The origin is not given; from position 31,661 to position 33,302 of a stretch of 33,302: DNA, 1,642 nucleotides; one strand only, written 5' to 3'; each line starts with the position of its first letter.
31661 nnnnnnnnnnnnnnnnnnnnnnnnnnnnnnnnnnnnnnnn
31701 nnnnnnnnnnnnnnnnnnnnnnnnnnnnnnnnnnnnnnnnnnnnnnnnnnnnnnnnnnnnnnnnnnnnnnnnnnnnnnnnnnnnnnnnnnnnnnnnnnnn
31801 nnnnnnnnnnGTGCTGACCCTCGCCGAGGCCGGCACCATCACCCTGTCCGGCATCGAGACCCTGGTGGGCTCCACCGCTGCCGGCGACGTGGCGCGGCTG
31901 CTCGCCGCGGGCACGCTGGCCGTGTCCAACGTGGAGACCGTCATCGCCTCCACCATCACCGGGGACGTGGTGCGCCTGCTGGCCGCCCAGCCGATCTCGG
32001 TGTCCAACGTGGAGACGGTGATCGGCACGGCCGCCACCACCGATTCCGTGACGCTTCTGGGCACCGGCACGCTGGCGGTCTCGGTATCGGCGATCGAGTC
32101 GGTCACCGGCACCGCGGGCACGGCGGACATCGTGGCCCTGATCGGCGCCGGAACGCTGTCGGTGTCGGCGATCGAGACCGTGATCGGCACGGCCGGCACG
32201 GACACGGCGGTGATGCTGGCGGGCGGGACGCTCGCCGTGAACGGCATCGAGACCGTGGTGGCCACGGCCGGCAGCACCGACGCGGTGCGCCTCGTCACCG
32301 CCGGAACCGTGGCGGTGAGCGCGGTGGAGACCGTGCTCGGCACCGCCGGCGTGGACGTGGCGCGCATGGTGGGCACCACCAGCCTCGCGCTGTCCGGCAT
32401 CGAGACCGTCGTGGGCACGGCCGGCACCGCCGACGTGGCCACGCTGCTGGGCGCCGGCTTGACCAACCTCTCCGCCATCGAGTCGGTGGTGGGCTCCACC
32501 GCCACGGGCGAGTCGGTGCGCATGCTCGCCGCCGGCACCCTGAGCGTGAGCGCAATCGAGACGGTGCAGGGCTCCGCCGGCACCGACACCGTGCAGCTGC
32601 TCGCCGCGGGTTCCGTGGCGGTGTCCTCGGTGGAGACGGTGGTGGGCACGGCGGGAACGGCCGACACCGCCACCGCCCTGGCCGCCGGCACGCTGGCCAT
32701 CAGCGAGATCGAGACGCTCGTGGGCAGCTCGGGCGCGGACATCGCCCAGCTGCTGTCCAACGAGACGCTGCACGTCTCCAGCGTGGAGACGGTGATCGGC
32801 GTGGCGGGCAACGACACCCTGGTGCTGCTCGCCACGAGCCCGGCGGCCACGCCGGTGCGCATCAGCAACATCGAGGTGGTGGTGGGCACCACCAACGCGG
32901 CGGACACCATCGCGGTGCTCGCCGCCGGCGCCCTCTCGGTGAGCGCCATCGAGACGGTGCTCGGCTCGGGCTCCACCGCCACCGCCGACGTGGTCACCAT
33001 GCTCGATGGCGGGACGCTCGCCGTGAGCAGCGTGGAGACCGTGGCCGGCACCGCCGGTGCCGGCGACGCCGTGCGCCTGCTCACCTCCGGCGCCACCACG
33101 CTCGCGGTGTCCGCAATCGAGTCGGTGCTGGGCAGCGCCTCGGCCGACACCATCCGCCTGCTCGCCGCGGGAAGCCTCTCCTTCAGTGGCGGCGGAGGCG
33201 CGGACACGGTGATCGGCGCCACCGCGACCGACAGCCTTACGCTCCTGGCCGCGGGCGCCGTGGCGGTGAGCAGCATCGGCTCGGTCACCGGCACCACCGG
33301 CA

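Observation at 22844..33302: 25-residue unit with a single RTX-like turn: possibly an undescribed beta-solenoid repeat class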

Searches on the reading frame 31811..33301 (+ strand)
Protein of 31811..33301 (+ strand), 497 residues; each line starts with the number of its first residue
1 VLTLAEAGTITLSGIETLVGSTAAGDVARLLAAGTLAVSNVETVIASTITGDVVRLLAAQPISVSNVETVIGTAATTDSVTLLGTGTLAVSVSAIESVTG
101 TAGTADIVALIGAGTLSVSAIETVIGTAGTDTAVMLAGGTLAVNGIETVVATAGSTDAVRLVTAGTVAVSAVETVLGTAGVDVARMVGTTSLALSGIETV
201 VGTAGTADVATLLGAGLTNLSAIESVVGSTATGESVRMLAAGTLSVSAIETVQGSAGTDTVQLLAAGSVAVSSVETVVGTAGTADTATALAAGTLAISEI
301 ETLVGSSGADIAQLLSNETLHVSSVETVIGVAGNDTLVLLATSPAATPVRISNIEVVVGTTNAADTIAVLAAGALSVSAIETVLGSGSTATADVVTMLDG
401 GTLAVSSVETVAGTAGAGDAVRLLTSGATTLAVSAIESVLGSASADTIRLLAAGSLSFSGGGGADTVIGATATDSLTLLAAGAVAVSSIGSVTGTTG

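Call 46: search_protein_families(library=pfam, proteins=[window:31811-33301:+], max_evalue=10)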
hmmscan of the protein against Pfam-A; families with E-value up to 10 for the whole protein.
window:31811-33301:+ (497 aa): 2 families
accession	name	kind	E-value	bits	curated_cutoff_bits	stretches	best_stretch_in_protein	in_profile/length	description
PF00353.25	HemolysinCabind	-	0.00056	20.3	23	1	459-474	19-34/36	RTX calcium-binding nonapeptide repeat (4 copies)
PF19288.4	CofH_C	-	8.2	6.7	27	1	218-286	17-92/125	CofH/MqnC C-terminal region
